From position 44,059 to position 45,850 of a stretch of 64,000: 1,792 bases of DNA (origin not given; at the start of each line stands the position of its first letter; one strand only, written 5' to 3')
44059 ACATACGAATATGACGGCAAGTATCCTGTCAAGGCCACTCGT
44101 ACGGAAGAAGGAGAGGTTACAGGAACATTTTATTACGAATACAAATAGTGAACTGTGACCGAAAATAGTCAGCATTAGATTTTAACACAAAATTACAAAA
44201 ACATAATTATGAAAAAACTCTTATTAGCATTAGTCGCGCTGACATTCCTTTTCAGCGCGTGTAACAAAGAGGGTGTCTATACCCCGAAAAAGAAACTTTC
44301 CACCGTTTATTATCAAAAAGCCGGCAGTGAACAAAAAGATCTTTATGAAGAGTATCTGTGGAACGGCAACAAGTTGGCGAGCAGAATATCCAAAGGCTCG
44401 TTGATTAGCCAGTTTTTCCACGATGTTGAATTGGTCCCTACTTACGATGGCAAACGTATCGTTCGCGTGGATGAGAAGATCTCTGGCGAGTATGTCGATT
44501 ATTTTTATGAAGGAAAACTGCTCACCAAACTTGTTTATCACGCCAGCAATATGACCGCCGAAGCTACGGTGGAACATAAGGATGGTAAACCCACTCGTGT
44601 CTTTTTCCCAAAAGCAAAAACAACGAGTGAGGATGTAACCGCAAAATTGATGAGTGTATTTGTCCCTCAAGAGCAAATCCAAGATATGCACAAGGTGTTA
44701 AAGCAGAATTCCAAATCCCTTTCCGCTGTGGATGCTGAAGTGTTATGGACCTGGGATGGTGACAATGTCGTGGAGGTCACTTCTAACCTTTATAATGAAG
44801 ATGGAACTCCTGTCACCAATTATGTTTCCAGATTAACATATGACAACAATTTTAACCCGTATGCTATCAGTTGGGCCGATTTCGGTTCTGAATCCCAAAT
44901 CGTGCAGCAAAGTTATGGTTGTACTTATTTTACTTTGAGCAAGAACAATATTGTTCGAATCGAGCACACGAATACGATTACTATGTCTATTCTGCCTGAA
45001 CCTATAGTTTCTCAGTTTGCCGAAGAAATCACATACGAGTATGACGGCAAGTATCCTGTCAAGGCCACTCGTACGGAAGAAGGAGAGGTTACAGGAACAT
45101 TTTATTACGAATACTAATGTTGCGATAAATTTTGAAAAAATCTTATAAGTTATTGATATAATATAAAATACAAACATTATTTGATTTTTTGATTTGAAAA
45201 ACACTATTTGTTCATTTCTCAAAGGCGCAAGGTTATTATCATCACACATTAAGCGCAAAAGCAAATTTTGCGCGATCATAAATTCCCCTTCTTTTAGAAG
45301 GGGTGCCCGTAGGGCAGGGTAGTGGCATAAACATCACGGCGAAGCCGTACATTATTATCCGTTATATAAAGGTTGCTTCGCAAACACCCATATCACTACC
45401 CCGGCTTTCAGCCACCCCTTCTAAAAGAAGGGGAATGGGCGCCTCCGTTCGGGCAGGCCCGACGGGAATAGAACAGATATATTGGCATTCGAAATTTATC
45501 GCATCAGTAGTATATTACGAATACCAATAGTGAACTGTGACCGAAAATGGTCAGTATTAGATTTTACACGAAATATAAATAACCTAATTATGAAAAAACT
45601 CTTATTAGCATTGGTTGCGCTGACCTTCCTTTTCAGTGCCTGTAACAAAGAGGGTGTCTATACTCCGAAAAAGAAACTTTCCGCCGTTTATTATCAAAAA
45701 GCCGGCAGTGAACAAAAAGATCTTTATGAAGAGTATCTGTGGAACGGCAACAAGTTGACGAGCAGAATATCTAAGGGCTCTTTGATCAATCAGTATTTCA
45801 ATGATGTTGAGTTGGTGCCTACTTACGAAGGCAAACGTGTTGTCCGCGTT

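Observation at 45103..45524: MITE-like insertion with TIRs and target duplication clipped the last codon of paralog 3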

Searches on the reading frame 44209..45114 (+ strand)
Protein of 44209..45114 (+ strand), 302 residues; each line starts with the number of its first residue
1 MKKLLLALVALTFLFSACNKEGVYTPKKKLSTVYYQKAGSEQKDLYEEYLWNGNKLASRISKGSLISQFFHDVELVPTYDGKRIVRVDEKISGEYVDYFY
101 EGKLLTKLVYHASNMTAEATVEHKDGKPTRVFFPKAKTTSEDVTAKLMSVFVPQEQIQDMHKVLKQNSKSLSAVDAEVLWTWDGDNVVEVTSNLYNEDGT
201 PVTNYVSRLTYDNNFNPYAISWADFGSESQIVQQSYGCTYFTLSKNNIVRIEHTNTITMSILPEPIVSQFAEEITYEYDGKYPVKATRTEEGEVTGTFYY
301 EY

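Call 14: search_protein_families(library=pfam, proteins=[window:44209-45114:+], max_evalue=0.01)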
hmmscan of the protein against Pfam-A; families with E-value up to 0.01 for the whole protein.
window:44209-45114:+ (302 aa): 0 families

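Call 15: find_homologous_proteins(query=window:44209-45114:+, max_evalue=1e-20)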
Query window:44209-45114:+ (302 aa): 20 proteins with E <= 1e-20 among 1085 candidates.
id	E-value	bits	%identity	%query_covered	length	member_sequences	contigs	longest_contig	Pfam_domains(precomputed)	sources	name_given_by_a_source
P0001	1.1e-192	657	96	100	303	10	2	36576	-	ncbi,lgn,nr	ncbi:MAG: hypothetical protein MJZ57_02355 [Bacteroidales bacterium]|nr:hypothetical protein [Bacter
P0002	5.4e-190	648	95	100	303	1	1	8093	-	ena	-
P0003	2.1e-174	597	88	100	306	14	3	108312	-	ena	-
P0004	6.2e-173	592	88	100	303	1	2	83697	-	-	-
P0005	1.3e-165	568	83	100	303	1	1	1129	-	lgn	-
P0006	1.6e-162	558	82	100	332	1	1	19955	-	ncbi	-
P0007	1.2e-149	516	75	100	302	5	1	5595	-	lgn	-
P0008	2.2e-143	495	74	100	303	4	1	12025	-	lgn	-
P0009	4.1e-107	376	55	100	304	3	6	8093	-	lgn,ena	-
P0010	7.7e-97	342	55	100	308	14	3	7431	-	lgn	-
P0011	4.5e-94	333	52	100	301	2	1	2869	-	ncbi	-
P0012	9.3e-94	332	53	100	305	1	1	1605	-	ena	-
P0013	8.6e-91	322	53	100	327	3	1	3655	-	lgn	-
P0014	3.1e-87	311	52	100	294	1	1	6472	-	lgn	-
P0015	1.6e-86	308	48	100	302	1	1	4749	-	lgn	-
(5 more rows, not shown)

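Call 17: find_encoding_contigs(protein=P0001, flank=6000, max_places=6)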
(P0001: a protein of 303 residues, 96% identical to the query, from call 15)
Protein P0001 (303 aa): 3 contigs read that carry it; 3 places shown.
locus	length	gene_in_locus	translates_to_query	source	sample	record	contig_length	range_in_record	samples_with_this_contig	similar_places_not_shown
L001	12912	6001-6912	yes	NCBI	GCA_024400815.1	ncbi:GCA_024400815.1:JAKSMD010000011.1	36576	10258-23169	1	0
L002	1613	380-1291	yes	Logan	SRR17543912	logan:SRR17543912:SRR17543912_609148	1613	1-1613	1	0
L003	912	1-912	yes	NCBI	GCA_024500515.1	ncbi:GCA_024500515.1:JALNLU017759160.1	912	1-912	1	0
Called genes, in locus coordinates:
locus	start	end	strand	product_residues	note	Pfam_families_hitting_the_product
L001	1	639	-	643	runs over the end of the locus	PF05359:DUF748, PF00912:Transgly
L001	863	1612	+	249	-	-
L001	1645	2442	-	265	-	PF01427:Peptidase_M15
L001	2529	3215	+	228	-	PF01128:IspD, PF12804:NTP_transf_3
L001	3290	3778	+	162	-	PF00383:dCMP_cyt_deam_1, PF14437:MafB19-deam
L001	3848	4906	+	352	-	PF02350:Epimerase_2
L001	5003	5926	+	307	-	-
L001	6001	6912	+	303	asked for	-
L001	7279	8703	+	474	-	PF01637:ATPase_2, PF13191:AAA_16 (weak), PF13173:AAA_14 (weak)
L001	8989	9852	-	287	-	-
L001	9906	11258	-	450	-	PF00488:MutS_V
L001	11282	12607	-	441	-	PF12679:ABC2_membrane_2, PF12698:ABC2_membrane_3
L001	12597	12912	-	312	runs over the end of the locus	PF00005:ABC_tran, PF05707:Zot (faint), PF13304:AAA_21, PF13732:DrrA1-3_C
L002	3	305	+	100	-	?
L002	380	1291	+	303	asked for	-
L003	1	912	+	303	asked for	?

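Call 18: find_encoding_contigs(protein=window:44209-45114:+, flank=6000, max_places=6)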
Protein window:44209-45114:+ (302 aa): no gene with exactly this product is on record in the collection.

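Call 21: find_encoding_contigs(protein=P0003, flank=5000, max_places=6)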
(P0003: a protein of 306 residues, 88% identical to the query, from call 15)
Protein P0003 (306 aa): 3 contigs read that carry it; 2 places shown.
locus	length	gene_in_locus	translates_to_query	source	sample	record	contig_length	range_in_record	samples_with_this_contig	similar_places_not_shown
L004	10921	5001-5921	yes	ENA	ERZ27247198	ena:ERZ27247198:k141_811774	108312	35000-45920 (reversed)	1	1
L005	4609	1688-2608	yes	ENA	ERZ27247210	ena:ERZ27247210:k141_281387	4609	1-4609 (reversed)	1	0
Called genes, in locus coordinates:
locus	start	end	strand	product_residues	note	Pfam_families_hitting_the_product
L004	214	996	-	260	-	PF01427:Peptidase_M15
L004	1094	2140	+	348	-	PF05343:Peptidase_M42, PF02127:Peptidase_M18 (faint), PF01546:Peptidase_M20 (weak)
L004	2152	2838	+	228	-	PF01128:IspD, PF12804:NTP_transf_3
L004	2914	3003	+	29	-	-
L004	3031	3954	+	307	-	-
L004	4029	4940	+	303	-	-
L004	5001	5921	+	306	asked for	-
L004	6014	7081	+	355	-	PF02350:Epimerase_2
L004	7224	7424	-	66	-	-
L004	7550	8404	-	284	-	PF17827:PrmC_N, PF06325:PrmA, PF01170:UPF0020 (faint), PF05175:MTS, PF13847:Methyltransf_31, PF08241:Methyltransf_11, PF08242:Methyltransf_12, PF13649:Methyltransf_25, +1 more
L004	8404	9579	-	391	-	PF07291:MauE, PF07681:DoxX (weak)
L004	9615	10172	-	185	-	PF07659:DUF1599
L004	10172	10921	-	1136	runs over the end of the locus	PF08126:Propeptide_C25, PF01364:Peptidase_C25, PF18962:Por_Secre_tail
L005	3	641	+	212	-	?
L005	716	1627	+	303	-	-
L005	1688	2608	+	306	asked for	-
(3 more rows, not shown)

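Call 22: find_encoding_contigs(protein=P0002, flank=5000, max_places=6)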
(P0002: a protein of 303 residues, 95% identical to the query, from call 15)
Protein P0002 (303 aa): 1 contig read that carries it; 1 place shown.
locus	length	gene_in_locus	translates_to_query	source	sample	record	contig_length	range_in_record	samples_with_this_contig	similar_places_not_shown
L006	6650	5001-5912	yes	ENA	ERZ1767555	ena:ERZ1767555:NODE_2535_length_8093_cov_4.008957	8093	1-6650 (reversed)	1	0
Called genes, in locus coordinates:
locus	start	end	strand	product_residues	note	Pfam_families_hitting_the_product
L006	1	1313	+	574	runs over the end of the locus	PF00916:Sulfate_transp, PF01740:STAS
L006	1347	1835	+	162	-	PF00383:dCMP_cyt_deam_1, PF14437:MafB19-deam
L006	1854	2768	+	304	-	-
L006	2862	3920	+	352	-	PF02350:Epimerase_2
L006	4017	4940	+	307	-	-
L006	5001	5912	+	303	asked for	-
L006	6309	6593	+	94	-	-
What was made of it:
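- Array copy number varies among relatives (calls 17, 21, 22).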

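Call 53: find_encoding_contigs(protein=P0004, flank=4000, max_places=6)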
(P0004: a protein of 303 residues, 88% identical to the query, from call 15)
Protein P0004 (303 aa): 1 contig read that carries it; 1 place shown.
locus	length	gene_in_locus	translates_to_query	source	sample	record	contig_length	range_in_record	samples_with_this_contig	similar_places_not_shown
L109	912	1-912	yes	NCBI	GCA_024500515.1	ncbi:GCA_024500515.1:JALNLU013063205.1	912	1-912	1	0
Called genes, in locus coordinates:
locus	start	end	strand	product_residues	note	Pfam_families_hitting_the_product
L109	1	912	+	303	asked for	?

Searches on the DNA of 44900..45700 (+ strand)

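Call 4: search_rna_families(source=window, start=44900, end=45700, threshold=evalue, max_evalue=1, show_alignments=3)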
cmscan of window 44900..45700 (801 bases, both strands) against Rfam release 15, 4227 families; matches with E-value up to 1: 0.
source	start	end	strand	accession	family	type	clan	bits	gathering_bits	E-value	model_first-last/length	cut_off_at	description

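Call 25: search_dna_similar(query=window:45103-45524:+, collection=plasmids, mode=distant, max_evalue=0.001)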
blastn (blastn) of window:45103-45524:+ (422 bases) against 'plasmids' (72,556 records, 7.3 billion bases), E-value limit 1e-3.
No match.
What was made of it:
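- Tried and rejected: No match (call 25).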

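Call 84: build_rna_model(alignment_id=A4, structure=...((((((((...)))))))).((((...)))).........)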
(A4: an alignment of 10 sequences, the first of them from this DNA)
Model R1 built from alignment A4 (10 sequences, 43 columns); structure: as given.
model positions 43; base pairs 12; branch points 1; effective number of sequences 3.8; information 1.276 bits per position. Calibrated on 0.2 Mb of random sequence (short: E-values are rough).
structure used (alignment columns):
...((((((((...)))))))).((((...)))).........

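Call 85: search_with_rna_model(model_id=R1, source=window, filters=off, max_evalue=1)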
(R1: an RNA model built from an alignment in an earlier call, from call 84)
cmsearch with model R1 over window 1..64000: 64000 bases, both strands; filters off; matches with E-value up to 1: 7.
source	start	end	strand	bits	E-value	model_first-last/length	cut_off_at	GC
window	45394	45436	-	73.7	2.7e-20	1-43/43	no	0.53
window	63519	63561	+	71.3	1.5e-19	1-43/43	no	0.58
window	45282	45324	+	70.3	2.9e-19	1-43/43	no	0.56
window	63522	63540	-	20.1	0.0011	4-22/43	no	0.53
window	45285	45303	-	19.1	0.0022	4-22/43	no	0.53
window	45415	45433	+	19.1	0.0022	4-22/43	no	0.53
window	6703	6715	-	10.8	0.82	1-43/43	no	0.46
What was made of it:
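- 45282..45436 (.): palindromic core: two inverted 43-nt 'U' units (45282-45324 on +, 45394-45436 on -) around a 69-nt loop (45325-45393). The covariance model R1 scores the units at 70-74 bits (call 85).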

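Call 86: search_with_rna_model(model_id=R1, sources=[L001, L002, L004, L005, L006, L020, L029, L030, L042, L045, L046, L054, L058, L068, L071, L074, L087, L091, L092, L095, L106, L107, L108, L112, L113, L114, L115, L116], max_evalue=0.001)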
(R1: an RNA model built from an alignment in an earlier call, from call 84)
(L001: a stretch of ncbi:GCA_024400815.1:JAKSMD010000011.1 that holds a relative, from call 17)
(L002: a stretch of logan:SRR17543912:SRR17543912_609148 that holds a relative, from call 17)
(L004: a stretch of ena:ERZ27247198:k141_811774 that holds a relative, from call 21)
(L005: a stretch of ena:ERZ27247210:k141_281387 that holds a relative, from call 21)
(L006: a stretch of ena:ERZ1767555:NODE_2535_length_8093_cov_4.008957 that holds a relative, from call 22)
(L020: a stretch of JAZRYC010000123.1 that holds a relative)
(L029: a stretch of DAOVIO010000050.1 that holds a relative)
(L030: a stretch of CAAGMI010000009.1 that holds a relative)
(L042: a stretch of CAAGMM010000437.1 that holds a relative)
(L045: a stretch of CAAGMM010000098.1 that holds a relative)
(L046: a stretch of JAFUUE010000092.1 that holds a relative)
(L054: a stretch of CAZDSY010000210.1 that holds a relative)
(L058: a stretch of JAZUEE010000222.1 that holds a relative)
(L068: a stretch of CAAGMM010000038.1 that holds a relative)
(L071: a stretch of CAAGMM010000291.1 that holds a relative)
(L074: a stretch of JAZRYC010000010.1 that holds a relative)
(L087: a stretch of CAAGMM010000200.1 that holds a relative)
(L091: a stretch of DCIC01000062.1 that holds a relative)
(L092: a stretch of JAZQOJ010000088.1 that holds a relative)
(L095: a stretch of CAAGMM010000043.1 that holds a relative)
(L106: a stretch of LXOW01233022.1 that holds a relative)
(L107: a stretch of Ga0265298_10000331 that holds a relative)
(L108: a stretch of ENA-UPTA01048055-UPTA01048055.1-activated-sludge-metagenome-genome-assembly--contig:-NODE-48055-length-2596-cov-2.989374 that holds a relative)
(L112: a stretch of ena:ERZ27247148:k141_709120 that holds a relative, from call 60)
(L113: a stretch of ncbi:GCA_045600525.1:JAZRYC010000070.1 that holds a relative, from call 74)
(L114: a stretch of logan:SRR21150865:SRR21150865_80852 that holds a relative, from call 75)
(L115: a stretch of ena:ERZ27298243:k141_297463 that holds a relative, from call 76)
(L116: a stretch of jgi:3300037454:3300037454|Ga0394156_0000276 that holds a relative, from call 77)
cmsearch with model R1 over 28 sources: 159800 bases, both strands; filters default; matches with E-value up to 0.001: 10.
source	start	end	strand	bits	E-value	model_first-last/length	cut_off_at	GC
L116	2540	2582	+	73.6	7.1e-20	1-43/43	no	0.6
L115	2287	2329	+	72.7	1.3e-19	1-43/43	no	0.6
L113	279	321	-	72.1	2.1e-19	1-43/43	no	0.6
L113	163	205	+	70.3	7.5e-19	1-43/43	no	0.53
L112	3192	3234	-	70.3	7.6e-19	1-43/43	no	0.56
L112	3079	3121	+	67.5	5.4e-18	1-43/43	no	0.6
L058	1720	1762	+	66.9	8.3e-18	1-43/43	no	0.49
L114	2574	2603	-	26.1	3.7e-05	1-43/43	no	0.47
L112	3082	3100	-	23.5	0.00024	4-22/43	no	0.58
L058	1823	1866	-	22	0.00069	1-43/43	no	0.43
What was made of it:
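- On REP/REPIN (for the 155-bp core): 3 units in 64 kb, and none beyond the known ones in 160 kb of other loci (calls 85, 86).
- The units are sparse: 3 in the 64-kb window and none beyond the known ones in about 160 kb of other loci (calls 85, 86).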

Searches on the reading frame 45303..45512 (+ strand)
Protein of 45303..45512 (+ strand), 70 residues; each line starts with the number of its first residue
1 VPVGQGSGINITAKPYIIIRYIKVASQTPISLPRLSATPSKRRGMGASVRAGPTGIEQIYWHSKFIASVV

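Call 59: find_homologous_proteins(query=window:45303-45512:+, max_evalue=0.01)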
Query seq(70 aa) (70 aa): 1 proteins with E <= 0.01 among 1 candidates.
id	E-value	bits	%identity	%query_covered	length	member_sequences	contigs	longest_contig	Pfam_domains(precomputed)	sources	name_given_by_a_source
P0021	1.9e-3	36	65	51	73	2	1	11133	-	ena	-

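Call 60: find_encoding_contigs(protein=P0021, flank=3000, max_places=6)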
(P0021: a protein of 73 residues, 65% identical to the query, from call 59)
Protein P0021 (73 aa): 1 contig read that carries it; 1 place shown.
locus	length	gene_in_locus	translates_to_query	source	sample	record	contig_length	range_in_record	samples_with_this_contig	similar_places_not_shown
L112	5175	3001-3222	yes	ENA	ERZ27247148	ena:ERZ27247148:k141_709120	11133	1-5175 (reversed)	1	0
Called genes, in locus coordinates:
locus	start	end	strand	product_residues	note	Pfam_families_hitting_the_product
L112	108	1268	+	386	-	PF13439:Glyco_transf_4, PF13579:Glyco_trans_4_4 (weak), PF00534:Glycos_transf_1, PF13692:Glyco_trans_1_4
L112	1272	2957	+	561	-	PF04371:PAD_porph, PF18962:Por_Secre_tail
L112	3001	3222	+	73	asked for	-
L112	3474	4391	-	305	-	-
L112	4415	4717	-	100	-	-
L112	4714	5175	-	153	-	?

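Call 73: find_homologous_proteins(query=A2, max_evalue=0.05)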
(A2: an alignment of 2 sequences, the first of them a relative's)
Query A2 (2 sequences) (73 aa, profile of the alignment): 5 proteins with E <= 0.05 among 80 candidates.
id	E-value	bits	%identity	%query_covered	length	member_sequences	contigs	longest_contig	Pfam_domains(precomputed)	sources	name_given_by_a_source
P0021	1.4e-43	164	100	100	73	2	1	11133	-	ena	-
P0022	5.6e-14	70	65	49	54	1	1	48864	-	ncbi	-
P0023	6.3e-14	69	100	45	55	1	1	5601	-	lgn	-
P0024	1.2e-2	33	62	40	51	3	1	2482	-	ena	-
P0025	2.1e-2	32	64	30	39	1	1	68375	-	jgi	jgi:hypothetical protein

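Call 74: find_encoding_contigs(protein=P0022, flank=2500, max_places=4)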
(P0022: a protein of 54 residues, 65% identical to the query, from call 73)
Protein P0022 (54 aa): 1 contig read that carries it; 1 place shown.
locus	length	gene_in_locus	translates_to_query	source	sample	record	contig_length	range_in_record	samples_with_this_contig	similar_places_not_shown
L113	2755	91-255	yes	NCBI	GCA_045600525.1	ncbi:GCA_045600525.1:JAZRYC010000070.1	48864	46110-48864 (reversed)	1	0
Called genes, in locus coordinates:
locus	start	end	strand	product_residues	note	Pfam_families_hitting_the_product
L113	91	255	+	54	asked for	-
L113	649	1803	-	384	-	PF09603:Fib_succ_major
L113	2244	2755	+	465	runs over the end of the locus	PF05195:AMP_N, PF00557:Peptidase_M24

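Call 75: find_encoding_contigs(protein=P0023, flank=2500, max_places=4)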
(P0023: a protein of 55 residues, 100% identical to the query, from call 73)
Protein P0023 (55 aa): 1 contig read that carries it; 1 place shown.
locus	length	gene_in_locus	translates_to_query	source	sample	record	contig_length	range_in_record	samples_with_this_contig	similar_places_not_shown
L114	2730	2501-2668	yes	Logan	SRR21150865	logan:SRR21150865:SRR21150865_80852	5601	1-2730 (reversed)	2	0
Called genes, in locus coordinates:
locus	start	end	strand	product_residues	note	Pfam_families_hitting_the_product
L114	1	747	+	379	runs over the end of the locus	PF13439:Glyco_transf_4, PF13579:Glyco_trans_4_4 (faint), PF00534:Glycos_transf_1, PF13692:Glyco_trans_1_4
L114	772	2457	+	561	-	PF04371:PAD_porph, PF18962:Por_Secre_tail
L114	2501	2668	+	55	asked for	-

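Call 76: find_encoding_contigs(protein=P0024, flank=2500, max_places=4)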
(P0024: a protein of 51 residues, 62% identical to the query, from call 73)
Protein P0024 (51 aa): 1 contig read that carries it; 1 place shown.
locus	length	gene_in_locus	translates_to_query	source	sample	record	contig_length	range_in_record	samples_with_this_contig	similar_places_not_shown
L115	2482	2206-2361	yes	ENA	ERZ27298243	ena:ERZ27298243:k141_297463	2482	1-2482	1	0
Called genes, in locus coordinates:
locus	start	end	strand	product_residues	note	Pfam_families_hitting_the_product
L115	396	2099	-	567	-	PF05598:DUF772, PF01609:DDE_Tnp_1 (faint)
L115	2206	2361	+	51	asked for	-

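Call 77: find_encoding_contigs(protein=P0025, flank=2500, max_places=4)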
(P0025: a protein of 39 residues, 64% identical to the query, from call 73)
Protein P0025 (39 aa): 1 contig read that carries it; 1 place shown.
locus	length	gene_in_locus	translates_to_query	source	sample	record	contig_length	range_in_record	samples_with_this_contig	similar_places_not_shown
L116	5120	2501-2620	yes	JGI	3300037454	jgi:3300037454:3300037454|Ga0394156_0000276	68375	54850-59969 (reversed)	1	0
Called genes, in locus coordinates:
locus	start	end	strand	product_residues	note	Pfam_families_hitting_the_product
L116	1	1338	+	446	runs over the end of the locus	PF02321:OEP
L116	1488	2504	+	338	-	PF25917:BSH_RND (faint), PF25973:BSH_CzcB (weak), PF25984:BSH_YknX (weak), PF25954:Beta-barrel_RND_2, PF25990:Beta-barrel_YknX (weak), PF25989:YknX_C (weak)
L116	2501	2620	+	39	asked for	-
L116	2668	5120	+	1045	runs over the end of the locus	PF00873:ACR_tran, PF03176:MMPL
